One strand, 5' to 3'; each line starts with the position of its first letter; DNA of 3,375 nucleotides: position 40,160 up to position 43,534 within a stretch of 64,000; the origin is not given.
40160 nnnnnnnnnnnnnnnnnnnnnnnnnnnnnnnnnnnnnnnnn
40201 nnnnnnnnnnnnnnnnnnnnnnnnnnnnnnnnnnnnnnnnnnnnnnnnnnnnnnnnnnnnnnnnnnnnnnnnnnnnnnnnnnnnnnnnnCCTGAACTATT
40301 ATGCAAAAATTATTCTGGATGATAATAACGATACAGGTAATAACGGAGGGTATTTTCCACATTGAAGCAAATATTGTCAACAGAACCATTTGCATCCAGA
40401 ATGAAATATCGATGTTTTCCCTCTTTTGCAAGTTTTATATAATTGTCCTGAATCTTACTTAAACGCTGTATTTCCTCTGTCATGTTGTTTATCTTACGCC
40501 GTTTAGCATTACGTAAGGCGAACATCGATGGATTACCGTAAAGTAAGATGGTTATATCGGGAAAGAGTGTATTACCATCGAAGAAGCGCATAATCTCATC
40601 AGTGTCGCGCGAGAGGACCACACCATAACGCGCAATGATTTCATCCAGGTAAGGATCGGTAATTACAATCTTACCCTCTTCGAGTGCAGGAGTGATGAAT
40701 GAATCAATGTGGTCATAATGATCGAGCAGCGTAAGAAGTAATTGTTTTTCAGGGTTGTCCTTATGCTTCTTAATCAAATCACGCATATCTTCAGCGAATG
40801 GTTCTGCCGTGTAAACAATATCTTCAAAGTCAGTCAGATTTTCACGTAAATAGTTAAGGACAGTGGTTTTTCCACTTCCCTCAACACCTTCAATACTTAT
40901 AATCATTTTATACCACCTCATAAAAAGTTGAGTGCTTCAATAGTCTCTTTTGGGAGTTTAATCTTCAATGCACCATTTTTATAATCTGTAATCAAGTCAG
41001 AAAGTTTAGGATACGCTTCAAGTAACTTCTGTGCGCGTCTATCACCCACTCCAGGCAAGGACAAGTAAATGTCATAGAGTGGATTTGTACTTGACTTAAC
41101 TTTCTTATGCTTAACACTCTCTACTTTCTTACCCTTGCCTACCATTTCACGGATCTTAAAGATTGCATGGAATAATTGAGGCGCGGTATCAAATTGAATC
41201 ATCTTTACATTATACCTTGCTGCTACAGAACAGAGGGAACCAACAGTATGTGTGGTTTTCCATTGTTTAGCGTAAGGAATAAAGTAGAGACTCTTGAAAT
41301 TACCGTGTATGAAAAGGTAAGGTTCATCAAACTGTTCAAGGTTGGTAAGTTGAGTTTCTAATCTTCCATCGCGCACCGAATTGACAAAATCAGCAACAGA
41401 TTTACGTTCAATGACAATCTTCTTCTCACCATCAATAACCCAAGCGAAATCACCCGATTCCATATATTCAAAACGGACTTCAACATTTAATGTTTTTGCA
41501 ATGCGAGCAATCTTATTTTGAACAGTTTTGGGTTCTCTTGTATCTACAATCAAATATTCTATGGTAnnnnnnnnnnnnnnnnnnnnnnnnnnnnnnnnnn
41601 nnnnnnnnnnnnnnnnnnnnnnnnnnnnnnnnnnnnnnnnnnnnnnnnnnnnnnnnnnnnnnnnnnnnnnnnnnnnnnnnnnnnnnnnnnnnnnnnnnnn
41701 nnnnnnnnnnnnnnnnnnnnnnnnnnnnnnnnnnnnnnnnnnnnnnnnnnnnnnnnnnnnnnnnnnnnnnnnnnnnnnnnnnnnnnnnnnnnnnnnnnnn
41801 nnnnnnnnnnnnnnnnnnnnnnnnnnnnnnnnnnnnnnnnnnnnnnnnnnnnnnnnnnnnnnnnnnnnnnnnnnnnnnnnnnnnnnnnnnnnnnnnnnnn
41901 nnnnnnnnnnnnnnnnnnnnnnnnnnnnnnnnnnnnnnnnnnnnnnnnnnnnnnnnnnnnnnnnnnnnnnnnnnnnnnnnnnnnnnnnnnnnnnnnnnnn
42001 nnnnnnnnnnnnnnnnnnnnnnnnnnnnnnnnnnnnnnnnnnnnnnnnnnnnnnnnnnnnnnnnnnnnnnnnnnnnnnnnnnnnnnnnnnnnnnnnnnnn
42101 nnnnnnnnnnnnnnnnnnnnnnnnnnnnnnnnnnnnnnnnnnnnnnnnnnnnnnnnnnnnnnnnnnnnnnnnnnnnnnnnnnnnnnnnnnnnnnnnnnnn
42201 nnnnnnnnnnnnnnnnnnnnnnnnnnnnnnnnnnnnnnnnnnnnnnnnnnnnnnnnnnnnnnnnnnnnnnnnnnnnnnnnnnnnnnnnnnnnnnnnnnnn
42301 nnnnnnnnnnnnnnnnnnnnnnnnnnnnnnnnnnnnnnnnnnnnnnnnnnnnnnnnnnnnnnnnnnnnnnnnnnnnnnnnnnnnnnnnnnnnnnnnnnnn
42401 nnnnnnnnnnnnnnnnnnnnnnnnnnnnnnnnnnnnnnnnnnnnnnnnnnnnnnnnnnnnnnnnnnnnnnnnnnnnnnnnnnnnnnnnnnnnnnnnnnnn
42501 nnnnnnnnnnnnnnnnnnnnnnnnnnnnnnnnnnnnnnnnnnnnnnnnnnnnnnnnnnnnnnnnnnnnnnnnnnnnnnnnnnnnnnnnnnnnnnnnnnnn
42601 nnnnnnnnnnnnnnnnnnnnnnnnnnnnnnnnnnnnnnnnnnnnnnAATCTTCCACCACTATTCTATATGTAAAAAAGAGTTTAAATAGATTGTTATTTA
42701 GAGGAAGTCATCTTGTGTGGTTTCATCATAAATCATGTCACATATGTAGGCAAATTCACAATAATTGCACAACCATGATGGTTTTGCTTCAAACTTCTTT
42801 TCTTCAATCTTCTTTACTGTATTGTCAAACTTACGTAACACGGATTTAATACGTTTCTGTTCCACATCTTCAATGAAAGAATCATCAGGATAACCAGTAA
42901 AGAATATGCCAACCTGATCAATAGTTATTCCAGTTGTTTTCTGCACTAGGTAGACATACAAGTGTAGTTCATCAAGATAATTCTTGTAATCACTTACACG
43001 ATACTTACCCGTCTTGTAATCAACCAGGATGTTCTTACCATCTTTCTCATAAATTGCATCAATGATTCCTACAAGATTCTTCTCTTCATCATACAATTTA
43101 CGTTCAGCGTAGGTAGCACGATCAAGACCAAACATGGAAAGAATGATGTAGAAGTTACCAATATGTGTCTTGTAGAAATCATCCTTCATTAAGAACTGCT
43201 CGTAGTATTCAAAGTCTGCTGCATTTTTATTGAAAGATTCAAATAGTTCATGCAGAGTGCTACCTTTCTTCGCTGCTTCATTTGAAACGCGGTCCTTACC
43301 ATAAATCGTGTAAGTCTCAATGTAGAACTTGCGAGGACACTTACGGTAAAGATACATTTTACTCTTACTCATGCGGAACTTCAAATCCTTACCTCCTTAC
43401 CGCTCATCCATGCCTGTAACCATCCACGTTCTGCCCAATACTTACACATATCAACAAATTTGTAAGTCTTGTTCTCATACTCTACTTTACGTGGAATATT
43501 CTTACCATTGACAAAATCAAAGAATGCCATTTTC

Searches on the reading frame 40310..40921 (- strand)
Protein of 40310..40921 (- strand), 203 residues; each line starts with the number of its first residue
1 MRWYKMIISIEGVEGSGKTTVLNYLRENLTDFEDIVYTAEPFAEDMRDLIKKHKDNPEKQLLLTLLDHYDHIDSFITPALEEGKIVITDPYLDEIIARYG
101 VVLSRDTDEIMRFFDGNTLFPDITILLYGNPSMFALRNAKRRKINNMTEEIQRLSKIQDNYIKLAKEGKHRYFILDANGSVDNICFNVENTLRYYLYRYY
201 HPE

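Call 82: search_protein_families(library=pfam, proteins=[window:40310-40921:-], max_evalue=0.001)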
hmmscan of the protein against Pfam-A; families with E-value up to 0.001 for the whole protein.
window:40310-40921:- (203 aa): 3 families
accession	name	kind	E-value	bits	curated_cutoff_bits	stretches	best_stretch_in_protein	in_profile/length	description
PF02223.23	Thymidylate_kin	-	1.1e-25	90.9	27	1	10-183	1-180/185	Thymidylate kinase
PF13238.12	AAA_18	-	2.5e-05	25.1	29.4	1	8-98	1-87/128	AAA domain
PF01712.25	dNK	-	3.1e-05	24.2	27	1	8-168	1-170/203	Deoxynucleoside kinase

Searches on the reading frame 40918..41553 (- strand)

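Call 82: search_protein_families(library=pfam, proteins=[window:40918-41553:-], max_evalue=0.001)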
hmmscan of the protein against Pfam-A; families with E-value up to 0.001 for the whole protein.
window:40918-41553:- (211 aa): 1 family
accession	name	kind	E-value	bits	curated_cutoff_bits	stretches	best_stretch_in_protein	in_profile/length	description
PF02732.21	ERCC4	-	1.3e-18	67.7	24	1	3-131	1-137/140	ERCC4 domain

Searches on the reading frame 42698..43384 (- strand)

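Call 82: search_protein_families(library=pfam, proteins=[window:42698-43384:-], max_evalue=0.001)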
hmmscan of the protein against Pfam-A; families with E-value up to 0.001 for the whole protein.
window:42698-43384:- (228 aa): 1 family
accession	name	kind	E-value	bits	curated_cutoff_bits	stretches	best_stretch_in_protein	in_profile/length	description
PF12705.13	PDDEXK_1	-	5.4e-21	76.1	22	1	4-216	1-247/247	PD-(D/E)XK nuclease superfamily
